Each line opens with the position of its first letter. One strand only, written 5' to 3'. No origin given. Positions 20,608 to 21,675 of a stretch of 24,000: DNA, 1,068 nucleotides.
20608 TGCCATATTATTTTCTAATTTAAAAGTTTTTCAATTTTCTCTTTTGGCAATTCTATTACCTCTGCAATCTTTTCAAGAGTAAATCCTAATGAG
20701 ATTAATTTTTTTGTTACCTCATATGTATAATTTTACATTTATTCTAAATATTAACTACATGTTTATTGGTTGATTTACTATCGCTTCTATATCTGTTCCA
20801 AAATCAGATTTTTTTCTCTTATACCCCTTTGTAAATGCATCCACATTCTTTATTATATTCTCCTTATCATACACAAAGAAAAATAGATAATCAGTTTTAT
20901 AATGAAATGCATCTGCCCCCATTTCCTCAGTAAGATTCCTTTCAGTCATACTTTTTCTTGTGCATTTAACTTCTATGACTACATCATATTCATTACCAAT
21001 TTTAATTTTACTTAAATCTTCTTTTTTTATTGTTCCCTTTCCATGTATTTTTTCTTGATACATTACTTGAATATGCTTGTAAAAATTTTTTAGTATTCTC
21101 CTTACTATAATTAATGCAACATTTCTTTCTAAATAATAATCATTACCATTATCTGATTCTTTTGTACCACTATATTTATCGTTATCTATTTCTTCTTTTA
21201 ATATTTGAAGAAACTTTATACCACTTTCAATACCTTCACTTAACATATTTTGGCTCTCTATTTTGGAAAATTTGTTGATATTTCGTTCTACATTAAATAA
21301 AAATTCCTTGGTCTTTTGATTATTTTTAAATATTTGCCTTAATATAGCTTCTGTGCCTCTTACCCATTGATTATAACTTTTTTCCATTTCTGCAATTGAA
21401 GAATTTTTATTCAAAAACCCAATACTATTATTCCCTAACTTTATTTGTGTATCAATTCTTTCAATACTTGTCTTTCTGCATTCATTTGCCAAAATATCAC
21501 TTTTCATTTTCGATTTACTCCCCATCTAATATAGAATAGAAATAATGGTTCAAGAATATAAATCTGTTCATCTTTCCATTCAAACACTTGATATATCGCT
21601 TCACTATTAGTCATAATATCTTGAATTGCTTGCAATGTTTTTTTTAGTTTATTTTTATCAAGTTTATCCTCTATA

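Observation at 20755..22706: Orphan two-gene cassette (P-loop NTPase + PD-(D/E)xK-like small protein): candidate unclassified defence / abortive-infection module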

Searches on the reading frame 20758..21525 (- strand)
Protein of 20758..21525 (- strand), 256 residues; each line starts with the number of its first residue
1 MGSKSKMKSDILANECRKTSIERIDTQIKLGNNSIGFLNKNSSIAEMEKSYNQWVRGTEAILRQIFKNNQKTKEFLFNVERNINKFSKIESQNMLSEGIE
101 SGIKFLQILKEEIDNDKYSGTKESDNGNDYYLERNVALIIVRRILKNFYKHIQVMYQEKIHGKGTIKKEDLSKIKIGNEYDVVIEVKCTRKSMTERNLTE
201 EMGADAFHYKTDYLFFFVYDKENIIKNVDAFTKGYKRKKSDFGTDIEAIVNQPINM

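Call 5: search_protein_families(library=pfam, proteins=[window:20758-21525:-], max_evalue=1)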
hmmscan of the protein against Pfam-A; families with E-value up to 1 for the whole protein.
window:20758-21525:- (256 aa): 3 families
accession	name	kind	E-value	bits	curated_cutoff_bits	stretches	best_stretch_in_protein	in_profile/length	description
PF18742.7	DpnII-MboI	-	9.6e-19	67.9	27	2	182-244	77-143/150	REase_DpnII-MboI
PF18848.6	baeRF_family6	-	0.016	16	27.5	1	36-97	63-124/149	Bacterial archaeo-eukaryotic release factor family 6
PF13020.12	NOV_C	-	0.016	15.7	22.1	1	177-221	38-82/91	Protein NO VEIN, C-terminal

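Call 6: search_protein_families(library=padloc, proteins=[window:20758-21525:-], max_evalue=1)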
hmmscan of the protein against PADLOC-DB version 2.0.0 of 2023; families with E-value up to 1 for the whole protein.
window:20758-21525:- (256 aa): 2 families
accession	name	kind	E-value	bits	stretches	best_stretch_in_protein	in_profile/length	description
PDLC02411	Aga_Helical-REase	-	0.00021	18.6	1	180-239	303-365/378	Class II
PDLC02404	Aga_Helical-REase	-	0.00043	18.1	1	182-237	292-351/368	Class II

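Call 7: search_protein_families(library=ncbifam, proteins=[window:20758-21525:-], max_evalue=1)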
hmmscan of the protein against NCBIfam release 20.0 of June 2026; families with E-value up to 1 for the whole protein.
window:20758-21525:- (256 aa): 0 families

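Call 9: search_protein_families(library=phrogs, proteins=[window:20758-21525:-], max_evalue=0.1)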
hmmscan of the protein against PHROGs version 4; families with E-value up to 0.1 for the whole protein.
window:20758-21525:- (256 aa): 1 family
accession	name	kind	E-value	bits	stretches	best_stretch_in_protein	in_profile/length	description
phrog_29450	-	unknown function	0.00085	19.7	1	181-228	190-241/264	-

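Call 14: find_homologous_proteins(query=window:20758-21525:-)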
Query window:20758-21525:- (256 aa): 99 proteins with E <= 0.001 among 521 candidates.
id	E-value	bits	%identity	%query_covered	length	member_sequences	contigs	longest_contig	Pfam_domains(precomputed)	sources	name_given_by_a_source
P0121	9.6e-157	538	100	98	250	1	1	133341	PF18742.8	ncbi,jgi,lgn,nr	ncbi:MAG: hypothetical protein N4A62_07420 [Marinisporobacter sp.]|jgi:hypothetical protein|nr:hypot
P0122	1.5e-151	521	86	98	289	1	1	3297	PF18742.8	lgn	-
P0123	2.0e-113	396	67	98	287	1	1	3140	PF18742.8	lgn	-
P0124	6.9e-101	355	62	98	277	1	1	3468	PF18742.8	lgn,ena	-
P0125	1.1e-74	269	48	100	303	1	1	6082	PF18742.8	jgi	-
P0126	2.2e-74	268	50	91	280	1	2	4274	PF18742.8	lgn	-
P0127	2.5e-74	268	50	91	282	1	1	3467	PF18742.8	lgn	-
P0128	4.5e-74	267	50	91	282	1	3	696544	PF18742.8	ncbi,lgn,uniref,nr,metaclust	ncbi:hypothetical protein [Desnuesiella massiliensis]|uniref:PD-(D/E)XK nuclease domain-containing p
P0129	1.0e-72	263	48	100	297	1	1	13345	PF18742.8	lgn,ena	-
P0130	6.1e-72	260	49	91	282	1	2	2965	PF18742.8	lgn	-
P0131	9.6e-72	260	48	91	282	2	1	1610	PF18742.8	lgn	-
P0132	1.8e-71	259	48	96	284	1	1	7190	PF18742.8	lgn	-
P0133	1.2e-70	256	46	98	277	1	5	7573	PF18742.8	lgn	-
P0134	5.9e-69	251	48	92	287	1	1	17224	PF18742.8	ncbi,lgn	-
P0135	7.7e-69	250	47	91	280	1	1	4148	PF18742.8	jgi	jgi:hypothetical protein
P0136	2.0e-67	246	47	91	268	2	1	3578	PF18742.8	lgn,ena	-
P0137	2.2e-67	245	47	91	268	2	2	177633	PF18742.8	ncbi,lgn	-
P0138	5.1e-66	241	49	91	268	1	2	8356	PF18742.8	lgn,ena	-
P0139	2.3e-62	229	45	92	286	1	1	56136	PF18742.8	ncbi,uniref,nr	ncbi:hypothetical protein [Clostridium sp. ZS2-4]|uniref:PD-(D/E)XK nuclease domain-containing prote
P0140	1.9e-61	226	44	91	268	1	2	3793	PF18742.8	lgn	-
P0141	4.7e-60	222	51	71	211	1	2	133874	PF18742.8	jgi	jgi:hypothetical protein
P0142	1.9e-59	220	50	71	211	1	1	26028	PF18742.8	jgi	jgi:hypothetical protein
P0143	5.7e-58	215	44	91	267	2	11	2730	PF18742.8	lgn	-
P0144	4.0e-54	202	43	91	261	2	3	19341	PF18742.8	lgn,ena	-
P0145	6.1e-52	195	39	86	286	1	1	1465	PF18742.8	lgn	-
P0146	6.1e-52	195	56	49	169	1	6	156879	PF18742.8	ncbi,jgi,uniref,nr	ncbi:MAG: hypothetical protein N4A48_06580 [Tepidibacter sp.]|jgi:hypothetical protein|uniref:PD-(D/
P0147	1.2e-50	191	40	80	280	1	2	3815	PF18742.8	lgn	-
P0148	1.7e-50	190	42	91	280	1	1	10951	PF18742.8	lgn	-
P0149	2.1e-50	190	41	86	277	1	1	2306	PF18742.8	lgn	-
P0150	2.5e-50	190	41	80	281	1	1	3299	PF18742.8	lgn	-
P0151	4.2e-50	189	48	63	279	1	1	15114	PF18742.8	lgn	-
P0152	1.2e-49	187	43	80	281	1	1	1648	PF18742.8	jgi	jgi:hypothetical protein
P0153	5.2e-49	185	40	90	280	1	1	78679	PF18742.8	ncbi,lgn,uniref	ncbi:MAG TPA: hypothetical protein VIO64_21965 [Pseudobacteroides sp.]|uniref:PD-(D/E)XK nuclease do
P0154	1.0e-48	184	40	97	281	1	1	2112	PF18742.8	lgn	-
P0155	1.3e-48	184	40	93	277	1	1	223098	PF18742.8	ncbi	-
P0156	8.8e-48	181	41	97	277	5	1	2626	PF18742.8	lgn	-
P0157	9.2e-48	181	40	81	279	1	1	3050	PF18742.8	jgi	-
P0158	1.1e-47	181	42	91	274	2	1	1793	PF18742.8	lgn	-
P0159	1.5e-47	181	39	80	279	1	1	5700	PF18742.8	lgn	-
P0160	1.5e-47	181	40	88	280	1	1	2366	PF18742.8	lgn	-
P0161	1.5e-47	181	41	97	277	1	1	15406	PF18742.8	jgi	-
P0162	3.4e-47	179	36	93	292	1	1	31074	PF18742.8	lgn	-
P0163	1.3e-46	178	40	84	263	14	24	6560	PF18742.8,PF25101.2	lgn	-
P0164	1.4e-46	177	37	91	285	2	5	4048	PF18742.8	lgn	-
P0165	1.7e-46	177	42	80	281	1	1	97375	PF18742.8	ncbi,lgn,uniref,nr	ncbi:hypothetical protein [Clostridium grantii]|uniref:Uncharacterized protein n=1 Tax=Clostridium g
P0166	3.3e-46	176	40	81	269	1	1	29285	PF18742.8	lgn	-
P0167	4.3e-46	176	55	49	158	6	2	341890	PF18742.8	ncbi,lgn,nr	ncbi:hypothetical protein FDG00_01795 [Clostridium sporogenes]|nr:hypothetical protein [Clostridium 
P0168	6.4e-46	175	38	86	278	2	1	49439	PF18742.8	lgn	-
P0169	6.7e-46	175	40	91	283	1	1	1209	PF18742.8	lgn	-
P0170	1.6e-45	174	39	91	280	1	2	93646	PF18742.8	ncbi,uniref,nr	ncbi:hypothetical protein [Paenibacillus qinlingensis]|uniref:PD-(D/E)XK nuclease domain-containing 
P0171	1.8e-45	174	38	90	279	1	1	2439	PF18742.8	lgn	-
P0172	2.2e-45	174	37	93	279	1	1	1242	PF18742.8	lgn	-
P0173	2.6e-45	173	38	93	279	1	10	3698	PF18742.8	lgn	-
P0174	4.1e-45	173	39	81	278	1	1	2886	PF18742.8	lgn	-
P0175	6.8e-45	172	39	89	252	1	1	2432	PF18742.8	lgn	-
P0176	3.1e-44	170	37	88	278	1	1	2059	PF18742.8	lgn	-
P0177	5.5e-44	169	34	94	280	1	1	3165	PF18742.8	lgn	-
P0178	6.5e-44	169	38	81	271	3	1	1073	PF18742.8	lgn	-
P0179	1.1e-43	168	57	40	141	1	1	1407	PF18742.8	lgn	-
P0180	1.0e-42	165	38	93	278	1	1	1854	PF18742.8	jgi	-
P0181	1.1e-42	165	41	68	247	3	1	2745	PF18742.8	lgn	-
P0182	4.1e-42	163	38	80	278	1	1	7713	PF18742.8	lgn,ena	-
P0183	1.6e-40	158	37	91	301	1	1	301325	PF18742.8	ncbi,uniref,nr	ncbi:hypothetical protein [Brevibacillus dissolubilis]|uniref:PD-(D/E)XK nuclease domain-containing 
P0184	6.2e-39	152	36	82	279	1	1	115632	PF18742.8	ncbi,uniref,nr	ncbi:hypothetical protein ACFOQM_06355 [Paenibacillus sp. GCM10012307]|uniref:Uncharacterized protei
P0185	8.8e-39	152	36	92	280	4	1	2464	PF18742.8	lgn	-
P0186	6.6e-38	149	35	94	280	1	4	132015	PF28130.1,PF18742.8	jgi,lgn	jgi:hypothetical protein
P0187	8.7e-36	142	37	81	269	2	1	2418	PF18742.8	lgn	-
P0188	3.2e-35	140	52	40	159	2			PF18742.8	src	-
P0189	5.9e-35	139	35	86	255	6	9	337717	PF18742.8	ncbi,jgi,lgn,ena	-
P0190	1.1e-34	138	48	39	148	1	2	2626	PF18742.8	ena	-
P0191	1.9e-34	138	46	48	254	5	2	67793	PF18742.8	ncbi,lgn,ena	-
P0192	9.2e-34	135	47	38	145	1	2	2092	PF18742.8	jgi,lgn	-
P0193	6.4e-33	133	38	67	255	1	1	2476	PF18742.8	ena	-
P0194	6.5e-33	133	35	97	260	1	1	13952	PF18742.8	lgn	-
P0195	6.7e-33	133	44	46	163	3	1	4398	PF18742.8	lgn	-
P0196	3.2e-32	130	34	68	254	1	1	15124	PF18742.8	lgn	-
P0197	4.6e-32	130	43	48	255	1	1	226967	PF18742.8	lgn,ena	-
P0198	3.0e-31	127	42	49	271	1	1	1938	PF18742.8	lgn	-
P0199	9.6e-31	126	38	67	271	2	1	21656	PF18742.8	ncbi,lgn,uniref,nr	ncbi:hypothetical protein [Clostridium sp.]|uniref:PD-(D/E)XK nuclease domain-containing protein n=1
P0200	1.7e-30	125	37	67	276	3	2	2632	PF18742.8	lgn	-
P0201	2.1e-30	125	44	44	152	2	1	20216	PF18742.8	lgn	-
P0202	3.9e-30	124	38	68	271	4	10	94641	PF18742.8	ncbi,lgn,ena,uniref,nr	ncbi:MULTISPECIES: hypothetical protein [Clostridium]|uniref:Uncharacterized protein n=2 Tax=Clostri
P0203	1.6e-29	122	41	49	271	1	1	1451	PF18742.8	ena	-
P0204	2.9e-29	121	36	67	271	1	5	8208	PF18742.8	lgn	-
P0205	5.8e-29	120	35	72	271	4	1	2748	PF18742.8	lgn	-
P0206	7.5e-29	119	31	82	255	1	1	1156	PF18742.8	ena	-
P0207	1.9e-28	118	36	68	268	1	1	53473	PF18742.8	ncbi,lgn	-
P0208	2.2e-28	118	40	42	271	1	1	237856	PF18742.8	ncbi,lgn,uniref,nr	ncbi:hypothetical protein [Clostridium uliginosum]|uniref:Uncharacterized protein n=1 Tax=Clostridiu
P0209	2.7e-28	118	45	40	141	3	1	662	PF18742.8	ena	-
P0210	5.8e-28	117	38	68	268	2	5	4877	PF18742.8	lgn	-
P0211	1.9e-27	115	33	73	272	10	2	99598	PF18742.8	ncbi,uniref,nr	ncbi:PD-(D/E)XK nuclease domain-containing protein [Clostridium estertheticum]|uniref:PD-(D/E)XK nuc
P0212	7.6e-27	113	38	44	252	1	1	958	PF18742.8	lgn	-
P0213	1.4e-26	112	29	82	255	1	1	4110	PF18742.8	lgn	-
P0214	8.4e-26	109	41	39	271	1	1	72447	PF18742.8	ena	-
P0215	1.3e-25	109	36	46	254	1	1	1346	PF18742.8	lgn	-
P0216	1.6e-25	109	32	77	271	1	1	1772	PF18742.8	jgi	jgi:hypothetical protein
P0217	8.3e-25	106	32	60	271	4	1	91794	PF18742.8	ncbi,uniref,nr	ncbi:PD-(D/E)XK nuclease domain-containing protein [Clostridium tagluense]|uniref:PD-(D/E)XK nucleas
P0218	3.5e-23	101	29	84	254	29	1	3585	PF18742.8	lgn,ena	-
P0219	5.1e-22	97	36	45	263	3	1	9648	PF18742.8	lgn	-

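Call 24: find_encoding_contigs(protein=P0122, flank=10000, max_places=6)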
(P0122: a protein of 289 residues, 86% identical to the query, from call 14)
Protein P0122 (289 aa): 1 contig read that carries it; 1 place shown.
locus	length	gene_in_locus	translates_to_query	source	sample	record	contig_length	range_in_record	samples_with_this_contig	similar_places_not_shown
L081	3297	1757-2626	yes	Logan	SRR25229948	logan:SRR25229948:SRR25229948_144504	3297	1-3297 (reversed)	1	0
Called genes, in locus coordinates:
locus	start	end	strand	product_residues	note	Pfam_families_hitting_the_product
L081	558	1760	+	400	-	PF13401:AAA_22 (weak)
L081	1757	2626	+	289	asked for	PF18742:DpnII-MboI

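Call 25: find_encoding_contigs(protein=P0121, flank=10000, max_places=4)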
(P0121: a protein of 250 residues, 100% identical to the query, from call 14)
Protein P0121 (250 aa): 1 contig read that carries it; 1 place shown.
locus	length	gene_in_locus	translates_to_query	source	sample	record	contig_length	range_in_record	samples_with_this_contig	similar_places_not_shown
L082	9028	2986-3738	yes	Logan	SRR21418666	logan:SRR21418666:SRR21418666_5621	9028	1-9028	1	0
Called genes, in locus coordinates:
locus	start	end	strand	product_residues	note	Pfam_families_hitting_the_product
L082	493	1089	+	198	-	-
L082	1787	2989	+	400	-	PF13401:AAA_22 (faint)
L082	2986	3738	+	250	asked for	PF18742:DpnII-MboI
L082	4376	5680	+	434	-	PF06580:His_kinase, PF02518:HATPase_c (weak)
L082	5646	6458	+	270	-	PF00072:Response_reg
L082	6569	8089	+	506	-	PF03553:Na_H_antiporter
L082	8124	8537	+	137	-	PF20794:bPH_7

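Call 42: predict_structure(alignment_id=A3)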
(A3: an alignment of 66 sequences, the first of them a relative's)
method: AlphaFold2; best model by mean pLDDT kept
length: 289 residues; sequences in the alignment: 66
mean_pLDDT: 89.4   pTM: 0.60
mean pLDDT of the five models: 89.4, 89.2, 89.0, 87.6, 87.4
residues with pLDDT >= 90: 197; 70-90: 64; 50-70: 18; < 50: 10
segments of 3 or more residues with pLDDT < 50: 116-122
pLDDT, mean of each block of 10 residues (from residue 1): 61 94 97 92 97 95 90 92 96 97 91 56 73 97 91 89 88 95 95 77 84 96 96 94 95 96 94 90 81
secondary structure, 60 per line:
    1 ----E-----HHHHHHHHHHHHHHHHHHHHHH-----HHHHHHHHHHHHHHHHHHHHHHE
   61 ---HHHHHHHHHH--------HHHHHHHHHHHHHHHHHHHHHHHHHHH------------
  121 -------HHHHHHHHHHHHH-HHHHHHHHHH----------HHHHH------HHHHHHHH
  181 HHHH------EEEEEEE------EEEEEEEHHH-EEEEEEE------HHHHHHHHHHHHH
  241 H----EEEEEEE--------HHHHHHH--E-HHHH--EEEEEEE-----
elements in order: H11-32 H38-59 H64-73 H82-108 H128-140 H142-151 H162-166 H173-184 E191-197 E204-210 E215-221 H228-241 E246-252 H261-267 H272-275 E278-284

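Call 46: fold_search(model_id=the predicted structure, library=pdb)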
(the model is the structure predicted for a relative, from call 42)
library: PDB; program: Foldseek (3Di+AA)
matches with E <= 10: 371; with E <= 0.001: 0
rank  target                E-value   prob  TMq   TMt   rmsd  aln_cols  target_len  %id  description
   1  8ibz_C                5.4e-02  0.21  0.20  0.08  19.9       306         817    8  Structure of R2 with 5'ORF and 3'UTR (released 2023-09-20)
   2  4ic1_G                2.0e-01  0.38  0.16  0.22  14.1       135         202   17  Crystal structure of SSO0001 (released 2013-01-16)
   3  1y88                  3.0e-01  0.66  0.23  0.33   5.9       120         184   10  Crystal Structure of Protein of Unknown Function AF1548 (released 2004-12-21)
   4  5wqe_A                3.0e-01  0.08  0.17  0.07  22.6       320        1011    8  Crystal structure of Alicyclobacillus acidoterrestris C2c1 in complex with single-guide RNA at 3.1 Angstrom resolution (released 2017-01-25)
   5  4oq2                  3.9e-01  0.16  0.15  0.15  12.8       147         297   12  5hmC specific restriction endonuclease PvuRTs1I (released 2014-03-12)
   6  4i1t                  3.9e-01  0.10  0.15  0.21  11.8       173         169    9  Crystal structure of the cap-snatching endonuclease from Pichinde virus (released 2014-02-26)
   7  9jj1_A                4.4e-01  0.07  0.15  0.15  27.9       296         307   10  Cryo-EM structure of human ZnT3 (released 2025-06-04)
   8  4p1n_B                4.9e-01  0.08  0.13  0.16  23.1       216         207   12  Crystal structure of Atg1-Atg13 complex (released 2014-05-07)
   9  9g6k_L9               5.2e-01  0.08  0.17  0.12  21.3       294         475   11  LSU structure derived from the LSU sample of the mitoribosome from T. gondii. (released 2024-12-11)
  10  4i0u_D                5.5e-01  0.09  0.14  0.13  20.4       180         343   12  Improved structure of Thermotoga maritima CorA at 2.7 A resolution (released 2013-03-06)
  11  8q43_B                5.5e-01  0.09  0.21  0.16  21.4       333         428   13  Crystal structure of cA4-bound Can2 (E341A) in complex with oligo-C DNA (released 2023-11-22)
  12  8gh6_A                5.5e-01  0.07  0.17  0.07  19.8       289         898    9  Bombyx mori R2 retrotransposon initiating target-primed reverse transcription (released 2023-04-05)
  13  2lp4_MODEL_1_A        6.2e-01  0.10  0.20  0.24  23.4       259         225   10  Solution structure of P1-CheY/P2 complex in bacterial chemotaxis (released 2012-10-24)
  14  8iby_C                6.2e-01  0.06  0.16  0.08  19.9       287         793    9  Structure of R2 with 5'ORF (released 2023-09-20)
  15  2dnx_MODEL_1_A        6.9e-01  0.13  0.15  0.27  20.8       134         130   13  Solution structure of RSGI RUH-063, an N-terminal domain of Syntaxin 12 from human cDNA (released 2006-10-26)
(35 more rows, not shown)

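Call 49: search_solved_structures(query=A3, max_evalue=1)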
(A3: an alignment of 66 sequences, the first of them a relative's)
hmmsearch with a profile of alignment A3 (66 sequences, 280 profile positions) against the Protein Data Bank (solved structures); distinct sequences matched with E-value up to 1: 2.
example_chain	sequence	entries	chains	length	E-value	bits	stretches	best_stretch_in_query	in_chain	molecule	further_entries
23wq_1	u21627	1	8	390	2.8e-10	43.4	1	159-257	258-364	EcbAgaN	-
6un9_A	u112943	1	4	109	0.42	13.3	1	56-129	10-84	Uncharacterized protein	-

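Call 53: search_solved_structures(query=A3, max_evalue=0.001, show_alignments=1)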
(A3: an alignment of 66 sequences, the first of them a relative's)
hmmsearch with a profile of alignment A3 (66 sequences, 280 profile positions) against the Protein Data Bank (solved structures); distinct sequences matched with E-value up to 0.001: 1.
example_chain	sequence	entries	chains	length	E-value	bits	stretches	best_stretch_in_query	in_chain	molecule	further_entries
23wq_1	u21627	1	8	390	2.8e-10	43.4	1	159-257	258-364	EcbAgaN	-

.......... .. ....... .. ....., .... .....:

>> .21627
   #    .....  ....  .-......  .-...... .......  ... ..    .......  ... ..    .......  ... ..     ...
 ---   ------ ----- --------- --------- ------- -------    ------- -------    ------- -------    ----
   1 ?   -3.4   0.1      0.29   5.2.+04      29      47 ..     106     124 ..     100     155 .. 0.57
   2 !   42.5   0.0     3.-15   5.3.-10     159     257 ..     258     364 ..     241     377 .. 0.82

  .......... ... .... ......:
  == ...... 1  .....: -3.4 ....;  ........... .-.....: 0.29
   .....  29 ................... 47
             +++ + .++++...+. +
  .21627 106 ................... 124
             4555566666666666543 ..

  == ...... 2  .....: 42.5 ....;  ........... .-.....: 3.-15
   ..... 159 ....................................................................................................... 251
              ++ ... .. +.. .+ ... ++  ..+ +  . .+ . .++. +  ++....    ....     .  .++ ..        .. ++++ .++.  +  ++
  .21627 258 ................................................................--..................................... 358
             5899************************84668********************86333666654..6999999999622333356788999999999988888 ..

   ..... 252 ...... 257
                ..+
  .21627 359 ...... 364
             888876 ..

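Call 55: search_protein_families(library=padloc, proteins=[P0122, P0189, P0218], max_evalue=0.01)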
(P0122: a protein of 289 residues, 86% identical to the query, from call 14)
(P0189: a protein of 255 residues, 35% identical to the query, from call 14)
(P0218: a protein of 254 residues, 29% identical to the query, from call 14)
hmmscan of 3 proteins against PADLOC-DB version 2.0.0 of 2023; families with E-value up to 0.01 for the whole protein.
P0122 (289 aa): 3 families
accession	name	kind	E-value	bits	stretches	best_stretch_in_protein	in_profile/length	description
PDLC02404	Aga_Helical-REase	-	3.9e-16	57.8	1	161-269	237-350/368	Class II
PDLC02411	Aga_Helical-REase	-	2.6e-15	54.5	1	161-271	251-364/378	Class II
PDLC02407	Aga_Helical-REase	-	1.5e-05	22.6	1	167-256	268-362/401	Class II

P0189 (255 aa): 3 families
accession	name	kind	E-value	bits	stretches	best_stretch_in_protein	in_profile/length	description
PDLC02404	Aga_Helical-REase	-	1.1e-14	53.1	1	80-223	190-338/368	Class II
PDLC02411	Aga_Helical-REase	-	2.2e-14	51.4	1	114-237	244-364/378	Class II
PDLC02407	Aga_Helical-REase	-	1.8e-05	22.4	1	132-221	267-361/401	Class II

P0218 (254 aa): 3 families
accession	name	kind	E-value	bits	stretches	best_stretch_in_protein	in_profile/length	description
PDLC02411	Aga_Helical-REase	-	9.3e-16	55.9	1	66-220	201-349/378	Class II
PDLC02404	Aga_Helical-REase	-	1.4e-12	46.1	1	110-233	222-350/368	Class II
PDLC02407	Aga_Helical-REase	-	5.4e-05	20.8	1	132-221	269-363/401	Class II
